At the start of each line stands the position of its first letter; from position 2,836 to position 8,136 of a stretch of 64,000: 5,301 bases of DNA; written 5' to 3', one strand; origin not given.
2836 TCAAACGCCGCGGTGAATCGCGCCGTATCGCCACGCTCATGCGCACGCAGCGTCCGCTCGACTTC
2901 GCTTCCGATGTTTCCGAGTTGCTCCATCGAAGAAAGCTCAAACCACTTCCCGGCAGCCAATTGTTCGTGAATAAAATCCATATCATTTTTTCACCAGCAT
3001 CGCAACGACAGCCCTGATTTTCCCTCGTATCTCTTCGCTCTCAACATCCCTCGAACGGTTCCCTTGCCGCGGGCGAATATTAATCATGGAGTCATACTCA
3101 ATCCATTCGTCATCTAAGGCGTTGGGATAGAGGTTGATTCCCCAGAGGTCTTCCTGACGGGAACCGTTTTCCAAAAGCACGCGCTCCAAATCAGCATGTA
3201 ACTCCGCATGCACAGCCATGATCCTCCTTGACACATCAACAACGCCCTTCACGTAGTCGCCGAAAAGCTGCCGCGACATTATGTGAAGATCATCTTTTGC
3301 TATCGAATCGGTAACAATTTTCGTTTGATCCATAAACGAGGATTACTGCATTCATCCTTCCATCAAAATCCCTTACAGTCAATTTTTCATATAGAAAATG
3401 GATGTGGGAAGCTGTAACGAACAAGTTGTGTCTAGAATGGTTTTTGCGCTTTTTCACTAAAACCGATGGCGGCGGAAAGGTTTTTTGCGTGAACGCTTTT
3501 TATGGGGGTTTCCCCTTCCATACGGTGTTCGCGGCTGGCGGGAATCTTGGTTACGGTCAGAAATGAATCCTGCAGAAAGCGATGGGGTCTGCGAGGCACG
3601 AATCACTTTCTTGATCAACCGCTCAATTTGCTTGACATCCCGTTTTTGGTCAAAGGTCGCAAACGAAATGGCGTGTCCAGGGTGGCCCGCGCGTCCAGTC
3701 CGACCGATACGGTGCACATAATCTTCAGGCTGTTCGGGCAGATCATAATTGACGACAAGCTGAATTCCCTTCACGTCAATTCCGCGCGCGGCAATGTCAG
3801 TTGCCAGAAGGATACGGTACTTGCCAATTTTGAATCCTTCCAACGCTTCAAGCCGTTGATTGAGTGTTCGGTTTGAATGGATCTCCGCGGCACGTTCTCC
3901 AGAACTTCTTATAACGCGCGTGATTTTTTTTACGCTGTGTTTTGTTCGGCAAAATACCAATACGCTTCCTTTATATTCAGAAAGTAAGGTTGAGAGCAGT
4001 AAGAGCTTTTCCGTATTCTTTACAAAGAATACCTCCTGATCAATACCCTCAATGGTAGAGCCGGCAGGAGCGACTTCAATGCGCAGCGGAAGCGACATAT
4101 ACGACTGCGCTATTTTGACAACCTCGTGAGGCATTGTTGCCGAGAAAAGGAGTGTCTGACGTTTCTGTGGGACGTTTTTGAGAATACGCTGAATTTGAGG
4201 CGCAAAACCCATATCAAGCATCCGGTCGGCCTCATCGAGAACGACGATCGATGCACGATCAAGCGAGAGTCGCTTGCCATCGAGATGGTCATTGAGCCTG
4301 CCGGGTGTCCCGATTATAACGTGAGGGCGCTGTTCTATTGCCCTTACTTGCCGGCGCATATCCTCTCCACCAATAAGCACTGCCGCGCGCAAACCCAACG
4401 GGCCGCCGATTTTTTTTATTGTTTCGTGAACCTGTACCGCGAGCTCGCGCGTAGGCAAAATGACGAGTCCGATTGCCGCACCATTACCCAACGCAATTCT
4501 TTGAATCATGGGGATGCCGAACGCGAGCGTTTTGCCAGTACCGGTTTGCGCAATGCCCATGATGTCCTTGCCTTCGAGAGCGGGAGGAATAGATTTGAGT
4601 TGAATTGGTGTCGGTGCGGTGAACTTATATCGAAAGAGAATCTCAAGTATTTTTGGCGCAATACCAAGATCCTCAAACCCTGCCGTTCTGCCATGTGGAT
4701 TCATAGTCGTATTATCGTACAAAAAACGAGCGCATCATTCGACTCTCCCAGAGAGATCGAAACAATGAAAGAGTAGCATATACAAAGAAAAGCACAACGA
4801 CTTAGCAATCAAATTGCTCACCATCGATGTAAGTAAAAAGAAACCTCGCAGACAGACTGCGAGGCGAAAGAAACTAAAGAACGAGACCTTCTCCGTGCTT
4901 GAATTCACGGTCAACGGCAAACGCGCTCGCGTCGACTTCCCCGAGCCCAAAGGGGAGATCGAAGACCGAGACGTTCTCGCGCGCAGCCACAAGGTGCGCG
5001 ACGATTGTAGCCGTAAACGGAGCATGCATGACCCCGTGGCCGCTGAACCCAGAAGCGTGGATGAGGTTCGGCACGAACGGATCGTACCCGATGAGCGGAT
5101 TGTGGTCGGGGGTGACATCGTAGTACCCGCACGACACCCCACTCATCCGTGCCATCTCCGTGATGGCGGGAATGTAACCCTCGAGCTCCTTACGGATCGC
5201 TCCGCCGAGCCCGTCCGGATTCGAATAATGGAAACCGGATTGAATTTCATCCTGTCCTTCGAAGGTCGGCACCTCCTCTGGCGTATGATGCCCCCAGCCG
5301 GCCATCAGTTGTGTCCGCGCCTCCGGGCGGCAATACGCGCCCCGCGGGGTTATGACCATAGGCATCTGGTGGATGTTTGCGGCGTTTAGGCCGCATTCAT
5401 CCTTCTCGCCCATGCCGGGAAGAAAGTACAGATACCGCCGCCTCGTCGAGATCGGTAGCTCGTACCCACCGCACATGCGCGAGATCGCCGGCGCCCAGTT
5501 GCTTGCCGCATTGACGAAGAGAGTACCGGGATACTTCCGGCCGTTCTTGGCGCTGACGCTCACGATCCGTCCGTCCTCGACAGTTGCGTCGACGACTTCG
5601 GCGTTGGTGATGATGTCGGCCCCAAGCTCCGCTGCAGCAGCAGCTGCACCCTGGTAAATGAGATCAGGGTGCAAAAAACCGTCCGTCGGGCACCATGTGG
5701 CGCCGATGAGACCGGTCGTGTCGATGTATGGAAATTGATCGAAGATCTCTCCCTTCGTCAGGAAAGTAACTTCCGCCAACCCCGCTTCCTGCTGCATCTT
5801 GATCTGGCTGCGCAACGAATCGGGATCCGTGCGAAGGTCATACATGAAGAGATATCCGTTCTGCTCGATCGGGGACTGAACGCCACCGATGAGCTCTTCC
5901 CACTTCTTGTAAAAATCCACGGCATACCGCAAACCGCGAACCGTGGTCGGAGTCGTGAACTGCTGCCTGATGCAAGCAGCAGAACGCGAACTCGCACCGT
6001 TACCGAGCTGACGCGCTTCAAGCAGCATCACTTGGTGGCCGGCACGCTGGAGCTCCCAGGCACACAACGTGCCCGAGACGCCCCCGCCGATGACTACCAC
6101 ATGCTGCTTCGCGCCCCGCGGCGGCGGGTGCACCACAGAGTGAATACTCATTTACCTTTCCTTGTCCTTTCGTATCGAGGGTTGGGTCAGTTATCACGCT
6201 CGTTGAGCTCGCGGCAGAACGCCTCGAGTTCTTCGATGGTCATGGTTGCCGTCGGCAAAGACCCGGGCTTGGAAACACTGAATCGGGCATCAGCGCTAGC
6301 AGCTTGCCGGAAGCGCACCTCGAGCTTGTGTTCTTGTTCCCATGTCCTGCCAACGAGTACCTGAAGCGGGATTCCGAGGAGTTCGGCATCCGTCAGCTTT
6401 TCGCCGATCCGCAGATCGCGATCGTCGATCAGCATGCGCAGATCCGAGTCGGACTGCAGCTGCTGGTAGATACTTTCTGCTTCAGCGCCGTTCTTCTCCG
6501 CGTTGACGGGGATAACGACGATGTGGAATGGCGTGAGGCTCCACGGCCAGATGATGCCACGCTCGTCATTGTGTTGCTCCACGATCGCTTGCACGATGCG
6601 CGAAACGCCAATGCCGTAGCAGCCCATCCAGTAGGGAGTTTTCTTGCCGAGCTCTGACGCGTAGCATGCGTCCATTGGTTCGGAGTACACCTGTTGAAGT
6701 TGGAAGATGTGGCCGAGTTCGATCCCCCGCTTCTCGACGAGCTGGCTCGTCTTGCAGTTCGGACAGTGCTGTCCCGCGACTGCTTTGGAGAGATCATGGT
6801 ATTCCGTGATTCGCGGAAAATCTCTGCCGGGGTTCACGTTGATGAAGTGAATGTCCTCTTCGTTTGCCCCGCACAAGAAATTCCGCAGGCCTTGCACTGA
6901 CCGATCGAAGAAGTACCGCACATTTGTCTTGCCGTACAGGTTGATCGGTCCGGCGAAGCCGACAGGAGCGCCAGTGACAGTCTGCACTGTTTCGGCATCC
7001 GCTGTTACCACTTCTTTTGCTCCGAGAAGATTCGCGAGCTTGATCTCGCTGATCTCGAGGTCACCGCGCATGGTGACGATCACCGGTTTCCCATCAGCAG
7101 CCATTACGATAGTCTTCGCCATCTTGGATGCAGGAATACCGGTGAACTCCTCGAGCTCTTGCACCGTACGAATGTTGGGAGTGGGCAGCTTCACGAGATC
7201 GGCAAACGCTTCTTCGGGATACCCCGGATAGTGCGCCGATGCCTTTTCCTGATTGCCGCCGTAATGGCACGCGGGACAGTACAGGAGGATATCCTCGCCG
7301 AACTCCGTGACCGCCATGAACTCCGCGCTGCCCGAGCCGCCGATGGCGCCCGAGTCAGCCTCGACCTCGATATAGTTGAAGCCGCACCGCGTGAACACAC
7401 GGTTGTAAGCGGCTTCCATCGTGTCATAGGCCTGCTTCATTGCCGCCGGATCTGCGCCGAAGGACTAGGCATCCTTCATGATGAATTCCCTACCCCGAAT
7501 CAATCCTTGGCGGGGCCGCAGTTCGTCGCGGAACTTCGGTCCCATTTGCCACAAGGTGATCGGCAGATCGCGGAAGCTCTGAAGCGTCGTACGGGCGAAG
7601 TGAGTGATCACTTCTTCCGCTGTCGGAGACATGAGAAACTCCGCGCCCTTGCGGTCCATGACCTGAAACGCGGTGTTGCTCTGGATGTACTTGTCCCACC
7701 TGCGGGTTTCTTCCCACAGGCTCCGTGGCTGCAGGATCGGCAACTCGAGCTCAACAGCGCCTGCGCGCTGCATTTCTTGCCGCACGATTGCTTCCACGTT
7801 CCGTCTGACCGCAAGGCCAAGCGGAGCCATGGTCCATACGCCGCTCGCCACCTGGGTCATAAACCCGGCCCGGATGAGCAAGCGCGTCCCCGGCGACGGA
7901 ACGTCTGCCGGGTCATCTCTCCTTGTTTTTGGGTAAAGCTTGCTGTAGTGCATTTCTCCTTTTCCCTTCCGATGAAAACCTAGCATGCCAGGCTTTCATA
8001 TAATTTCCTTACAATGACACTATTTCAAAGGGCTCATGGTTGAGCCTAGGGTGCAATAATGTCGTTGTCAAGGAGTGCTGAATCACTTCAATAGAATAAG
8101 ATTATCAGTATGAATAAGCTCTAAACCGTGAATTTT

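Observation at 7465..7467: Essential proS split by one in-frame TAG at the invariant Tyr of class II motif 2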

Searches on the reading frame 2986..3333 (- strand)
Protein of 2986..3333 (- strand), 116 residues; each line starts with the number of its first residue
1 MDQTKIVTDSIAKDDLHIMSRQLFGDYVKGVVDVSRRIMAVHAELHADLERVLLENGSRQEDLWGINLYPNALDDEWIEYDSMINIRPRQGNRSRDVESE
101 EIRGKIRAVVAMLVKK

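Call 35: search_protein_families(library=pfam, proteins=[window:2986-3333:-], max_evalue=0.00001)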
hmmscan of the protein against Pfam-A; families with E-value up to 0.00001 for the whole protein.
window:2986-3333:- (116 aa): 1 family
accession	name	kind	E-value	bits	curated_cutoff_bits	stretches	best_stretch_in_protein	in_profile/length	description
PF18924.5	DUF5674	-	1.7e-37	128.2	27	1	6-111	2-107/109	Protein of unknown function (DUF5674)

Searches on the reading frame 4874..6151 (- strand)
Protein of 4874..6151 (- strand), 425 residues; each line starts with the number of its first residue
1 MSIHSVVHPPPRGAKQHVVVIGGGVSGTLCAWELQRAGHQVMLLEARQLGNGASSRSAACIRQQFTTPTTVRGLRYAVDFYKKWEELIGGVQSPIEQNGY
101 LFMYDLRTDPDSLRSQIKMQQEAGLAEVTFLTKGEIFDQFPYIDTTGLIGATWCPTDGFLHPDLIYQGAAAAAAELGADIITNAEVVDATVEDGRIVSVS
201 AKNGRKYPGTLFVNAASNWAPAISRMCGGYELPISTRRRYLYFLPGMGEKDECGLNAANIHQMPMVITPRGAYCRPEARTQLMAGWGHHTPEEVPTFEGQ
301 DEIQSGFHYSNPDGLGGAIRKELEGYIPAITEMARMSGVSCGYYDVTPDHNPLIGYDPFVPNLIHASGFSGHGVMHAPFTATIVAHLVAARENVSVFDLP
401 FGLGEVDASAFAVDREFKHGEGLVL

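Call 9: search_protein_families(library=ncbifam, proteins=[window:4877-6151:-])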
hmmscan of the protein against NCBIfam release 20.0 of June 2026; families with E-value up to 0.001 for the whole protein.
window:4877-6151:- (425 aa): 41 families (the best 25 are shown)
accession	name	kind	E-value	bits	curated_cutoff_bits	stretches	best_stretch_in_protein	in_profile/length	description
TIGR02352.1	thiamin_ThiO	equivalog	4e-28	98.5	250.8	2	18-223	1-210/351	glycine oxidase ThiO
NF008425.0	PRK11259.1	equivalog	1.9e-26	92.9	257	1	16-392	5-362/377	N-methyl-L-tryptophan oxidase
TIGR01377.1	soxA_mon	subfamily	3e-19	69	479.65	1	18-392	3-362/381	amino oxidase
TIGR01373.1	soxB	subfamily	9.9e-19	67.4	529.45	2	10-235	26-254/407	sarcosine oxidase subunit beta family protein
NF002480.1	PRK01747.1-1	equivalog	1.7e-14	53.2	540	1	6-387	239-616/645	bifunctional tRNA (5-methylaminomethyl-2-thiouridine)(34)-methyltransferase MnmC2/FAD-dependent 5-carboxymethylaminomethyl-2-thiouridine(34)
TIGR03197.1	MnmC_Cterm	equivalog_domain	3.9e-14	52.5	174.2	1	17-223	1-206/400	FAD-dependent 5-carboxymethylaminomethyl-2-thiouridine(34) oxidoreductase MnmC1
TIGR03377.1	glycerol3P_GlpA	equivalog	2.9e-12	45.9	552.8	1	17-228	1-212/530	anaerobic glycerol-3-phosphate dehydrogenase subunit GlpA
TIGR03364.1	HpnW_proposed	hypoth_equivalog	1.2e-11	44.4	285.1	1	17-187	2-170/365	TIGR03364 family FAD-dependent oxidoreductase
NF001933.0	PRK00711.1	subfamily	5.9e-11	42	383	1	17-73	2-59/429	D-amino acid dehydrogenase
NF033460.1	glycerol3P_ox_II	equivalog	1.6e-10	40.7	460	1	16-238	2-226/361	type 2 glycerol-3-phosphate oxidase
NF050086.1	pipecolate_AmaA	exception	6.1e-10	38.3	600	1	15-60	25-70/425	L-pipecolate oxidase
TIGR03329.1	Phn_aa_oxid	hypoth_equivalog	5.3e-08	32.1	632.8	1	15-82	24-96/460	putative aminophosphonate oxidoreductase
NF008899.0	PRK12266.1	equivalog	3.5e-07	29.1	360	1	15-61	6-52/508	glycerol-3-phosphate dehydrogenase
NF009906.0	PRK13369.1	equivalog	3.6e-07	29.1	352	1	17-61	8-52/502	glycerol-3-phosphate dehydrogenase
NF006130.0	PRK08274.1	equivalog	8.2e-07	28.2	369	1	16-81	6-72/467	FAD-dependent tricarballylate dehydrogenase TcuA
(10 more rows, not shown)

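Call 10: search_protein_families(library=pfam, proteins=[window:4877-6151:-])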
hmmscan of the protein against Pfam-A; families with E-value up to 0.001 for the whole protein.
window:4877-6151:- (425 aa): 8 families
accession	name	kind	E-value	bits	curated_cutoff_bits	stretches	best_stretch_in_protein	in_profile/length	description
PF01266.30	DAO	-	2.1e-60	205.5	27.9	1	17-387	1-353/353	FAD dependent oxidoreductase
PF13450.12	NAD_binding_8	-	3.8e-07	30.7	21.9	1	20-53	1-35/68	NAD(P)-binding Rossmann-like domain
PF12831.13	FAD_oxidored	-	4.9e-07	29.8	27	1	18-215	2-143/416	FAD dependent oxidoreductase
PF07992.20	Pyr_redox_2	-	6.7e-07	29.5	26.1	1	15-48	142-175/291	Pyridine nucleotide-disulphide oxidoreductase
PF00890.30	FAD_binding_2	-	9e-07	28.9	20.4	1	17-61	1-45/414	FAD binding domain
PF03486.20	HI0933_like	-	5.8e-05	23.1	50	1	17-47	2-32/244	HI0933-like protein Rossmann domain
PF00070.33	Pyr_redox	-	8.4e-05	23.5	22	0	17-47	1-31/82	Pyridine nucleotide-disulphide oxidoreductase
PF01134.28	GIDA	-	0.00026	20.6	22.1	1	18-45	2-29/391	Glucose inhibited division protein A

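Call 17: find_encoding_contigs(protein=window:4874-6151:-, flank=10000, max_places=10)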
Protein window:4874-6151:- (425 aa): no gene with exactly this product is on record in the collection.

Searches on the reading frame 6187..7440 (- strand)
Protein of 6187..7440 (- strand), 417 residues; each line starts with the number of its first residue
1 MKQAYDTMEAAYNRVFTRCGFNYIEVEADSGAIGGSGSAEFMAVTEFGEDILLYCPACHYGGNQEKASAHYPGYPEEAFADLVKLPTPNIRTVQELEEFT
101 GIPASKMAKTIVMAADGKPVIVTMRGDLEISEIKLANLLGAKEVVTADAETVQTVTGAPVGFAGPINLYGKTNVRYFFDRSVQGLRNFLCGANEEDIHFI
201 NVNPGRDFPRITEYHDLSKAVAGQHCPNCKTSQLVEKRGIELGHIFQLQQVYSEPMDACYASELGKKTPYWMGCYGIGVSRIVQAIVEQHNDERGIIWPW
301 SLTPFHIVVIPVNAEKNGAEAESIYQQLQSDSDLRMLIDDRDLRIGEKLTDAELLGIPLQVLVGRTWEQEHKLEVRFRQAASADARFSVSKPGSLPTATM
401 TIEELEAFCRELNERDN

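Call 14: find_encoding_contigs(protein=window:6187-7440:-, flank=10000, max_places=10)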
Protein window:6187-7440:- (417 aa): no gene with exactly this product is on record in the collection.

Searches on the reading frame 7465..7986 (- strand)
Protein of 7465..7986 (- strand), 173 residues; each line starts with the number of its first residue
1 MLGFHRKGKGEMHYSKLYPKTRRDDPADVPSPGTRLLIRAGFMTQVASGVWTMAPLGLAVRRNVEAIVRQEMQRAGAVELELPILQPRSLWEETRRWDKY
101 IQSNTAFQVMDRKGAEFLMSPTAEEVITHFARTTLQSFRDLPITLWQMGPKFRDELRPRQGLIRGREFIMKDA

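Call 16: find_encoding_contigs(protein=window:7465-7986:-, flank=10000, max_places=10)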
Protein window:7465-7986:- (173 aa): no gene with exactly this product is on record in the collection.
